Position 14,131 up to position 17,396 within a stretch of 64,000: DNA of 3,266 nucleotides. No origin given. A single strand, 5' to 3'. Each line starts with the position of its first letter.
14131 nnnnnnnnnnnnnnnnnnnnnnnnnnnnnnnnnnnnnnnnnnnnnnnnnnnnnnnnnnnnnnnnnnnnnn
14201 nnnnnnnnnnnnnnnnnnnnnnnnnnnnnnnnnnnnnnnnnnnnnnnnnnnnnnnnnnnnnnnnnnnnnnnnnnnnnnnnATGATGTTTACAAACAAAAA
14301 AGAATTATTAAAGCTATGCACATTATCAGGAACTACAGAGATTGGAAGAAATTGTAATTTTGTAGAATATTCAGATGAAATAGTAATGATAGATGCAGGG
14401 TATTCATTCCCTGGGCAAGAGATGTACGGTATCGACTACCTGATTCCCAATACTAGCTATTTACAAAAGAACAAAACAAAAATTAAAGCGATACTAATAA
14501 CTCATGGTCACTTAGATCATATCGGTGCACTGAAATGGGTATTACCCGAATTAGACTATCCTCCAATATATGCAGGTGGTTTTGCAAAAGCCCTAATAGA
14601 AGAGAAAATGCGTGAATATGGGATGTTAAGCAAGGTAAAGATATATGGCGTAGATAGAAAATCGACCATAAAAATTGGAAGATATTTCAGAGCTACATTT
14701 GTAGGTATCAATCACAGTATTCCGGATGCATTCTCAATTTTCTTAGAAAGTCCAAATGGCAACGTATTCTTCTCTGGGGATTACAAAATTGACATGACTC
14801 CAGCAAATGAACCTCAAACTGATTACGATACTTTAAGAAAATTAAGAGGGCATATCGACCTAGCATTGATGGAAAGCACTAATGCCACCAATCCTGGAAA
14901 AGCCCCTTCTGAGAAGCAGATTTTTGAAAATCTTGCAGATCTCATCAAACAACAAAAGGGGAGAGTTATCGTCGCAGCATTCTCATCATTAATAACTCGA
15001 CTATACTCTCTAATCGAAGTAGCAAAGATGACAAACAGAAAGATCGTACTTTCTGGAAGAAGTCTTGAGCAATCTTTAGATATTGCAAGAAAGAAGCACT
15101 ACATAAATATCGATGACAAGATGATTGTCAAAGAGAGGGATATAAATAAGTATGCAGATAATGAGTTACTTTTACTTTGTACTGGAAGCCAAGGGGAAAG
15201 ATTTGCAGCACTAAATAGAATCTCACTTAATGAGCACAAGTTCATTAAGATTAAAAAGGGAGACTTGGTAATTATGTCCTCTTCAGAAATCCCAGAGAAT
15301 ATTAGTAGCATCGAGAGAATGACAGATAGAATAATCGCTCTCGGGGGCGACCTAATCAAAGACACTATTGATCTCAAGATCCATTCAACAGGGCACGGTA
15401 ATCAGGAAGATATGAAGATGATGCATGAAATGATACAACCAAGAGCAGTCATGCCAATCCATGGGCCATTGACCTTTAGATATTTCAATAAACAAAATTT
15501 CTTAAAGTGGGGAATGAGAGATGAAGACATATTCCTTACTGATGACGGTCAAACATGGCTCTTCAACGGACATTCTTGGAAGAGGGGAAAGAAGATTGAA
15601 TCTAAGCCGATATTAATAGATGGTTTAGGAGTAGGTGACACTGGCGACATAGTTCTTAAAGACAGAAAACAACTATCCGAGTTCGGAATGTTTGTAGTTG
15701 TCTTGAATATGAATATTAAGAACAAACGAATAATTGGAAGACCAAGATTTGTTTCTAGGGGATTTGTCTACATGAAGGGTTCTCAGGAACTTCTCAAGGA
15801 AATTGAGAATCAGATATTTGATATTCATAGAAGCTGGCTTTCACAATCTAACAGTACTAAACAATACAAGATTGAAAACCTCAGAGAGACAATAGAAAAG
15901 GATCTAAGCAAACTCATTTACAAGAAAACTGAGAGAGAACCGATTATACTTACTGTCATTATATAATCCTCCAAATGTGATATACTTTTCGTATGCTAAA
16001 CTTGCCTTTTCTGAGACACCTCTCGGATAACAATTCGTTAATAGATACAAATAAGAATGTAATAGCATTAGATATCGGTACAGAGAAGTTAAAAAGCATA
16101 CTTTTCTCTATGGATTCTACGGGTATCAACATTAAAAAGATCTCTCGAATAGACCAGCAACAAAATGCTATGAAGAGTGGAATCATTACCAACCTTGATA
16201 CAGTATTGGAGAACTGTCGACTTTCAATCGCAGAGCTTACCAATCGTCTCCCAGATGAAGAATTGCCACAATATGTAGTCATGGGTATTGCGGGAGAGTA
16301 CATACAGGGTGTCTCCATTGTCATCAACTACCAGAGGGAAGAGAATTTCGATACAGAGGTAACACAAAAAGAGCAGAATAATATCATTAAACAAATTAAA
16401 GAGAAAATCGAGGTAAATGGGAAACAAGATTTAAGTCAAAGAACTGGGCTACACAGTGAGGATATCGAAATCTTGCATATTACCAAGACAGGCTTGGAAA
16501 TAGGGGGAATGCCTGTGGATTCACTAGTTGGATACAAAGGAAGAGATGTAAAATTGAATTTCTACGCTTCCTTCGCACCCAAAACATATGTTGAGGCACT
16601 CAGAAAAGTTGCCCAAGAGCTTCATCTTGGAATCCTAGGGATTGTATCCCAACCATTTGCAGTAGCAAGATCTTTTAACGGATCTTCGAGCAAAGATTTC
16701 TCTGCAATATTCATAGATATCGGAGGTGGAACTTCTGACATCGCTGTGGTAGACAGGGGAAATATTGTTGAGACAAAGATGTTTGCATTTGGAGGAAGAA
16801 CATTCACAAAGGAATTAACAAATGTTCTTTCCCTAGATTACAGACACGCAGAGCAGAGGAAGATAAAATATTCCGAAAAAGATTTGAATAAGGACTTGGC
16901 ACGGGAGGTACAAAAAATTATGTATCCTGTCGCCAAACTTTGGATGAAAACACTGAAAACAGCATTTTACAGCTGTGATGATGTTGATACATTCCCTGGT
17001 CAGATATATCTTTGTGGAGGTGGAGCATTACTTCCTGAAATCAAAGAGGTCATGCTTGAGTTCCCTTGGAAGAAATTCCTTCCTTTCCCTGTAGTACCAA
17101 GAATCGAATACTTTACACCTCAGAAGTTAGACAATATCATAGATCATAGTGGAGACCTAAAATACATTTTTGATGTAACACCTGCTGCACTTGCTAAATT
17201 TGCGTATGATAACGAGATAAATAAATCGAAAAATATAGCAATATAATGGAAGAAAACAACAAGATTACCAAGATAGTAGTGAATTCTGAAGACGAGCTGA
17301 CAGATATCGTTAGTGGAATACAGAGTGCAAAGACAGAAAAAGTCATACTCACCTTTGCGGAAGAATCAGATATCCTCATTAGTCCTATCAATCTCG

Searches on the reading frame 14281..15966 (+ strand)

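Call 29: search_protein_families(library=pfam, proteins=[window:14281-15966:+], max_evalue=0.0001)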
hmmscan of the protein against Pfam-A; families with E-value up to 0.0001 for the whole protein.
window:14281-15966:+ (561 aa): 4 families
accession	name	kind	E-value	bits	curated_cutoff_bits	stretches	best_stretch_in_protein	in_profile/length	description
PF22505.1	RNase_J_b_CASP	-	1.9e-41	141.2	27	1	226-350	1-125/126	Ribonuclease J, beta-CASP domain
PF17770.6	RNase_J_C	-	1.3e-23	84.3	23.8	1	458-561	1-100/102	Ribonuclease J C-terminal domain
PF00753.33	Lactamase_B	-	6.1e-15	56.1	22.7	1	21-168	4-150/196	Metallo-beta-lactamase superfamily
PF12706.13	Lactamase_B_2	-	3.7e-11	43.5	27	1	35-200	3-165/200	Beta-lactamase superfamily domain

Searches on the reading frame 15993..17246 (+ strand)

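Call 29: search_protein_families(library=pfam, proteins=[window:15993-17246:+], max_evalue=0.0001)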
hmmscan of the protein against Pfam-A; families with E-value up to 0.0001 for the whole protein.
window:15993-17246:+ (417 aa): 5 families
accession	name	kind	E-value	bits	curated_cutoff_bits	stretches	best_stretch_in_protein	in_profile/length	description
PF14450.12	FtsA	-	1.8e-13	51.4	31.8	1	240-354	2-99/127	Cell division protein FtsA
PF11104.14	PilM_2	-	2.7e-10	40.1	27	1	236-354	180-294/340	Type IV pilus assembly protein PilM;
PF06723.19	MreB_Mbl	-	2.3e-08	33.7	27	1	233-282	142-191/327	MreB/Mbl protein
PF06277.17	EutA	-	2.4e-06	27.2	27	1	231-280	138-189/475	Ethanolamine utilisation protein EutA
PF21522.3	MreB-like_C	-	7.9e-05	23.7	27.8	0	241-347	2-116/123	Archaeal actin homologue MreB-like, C-terminal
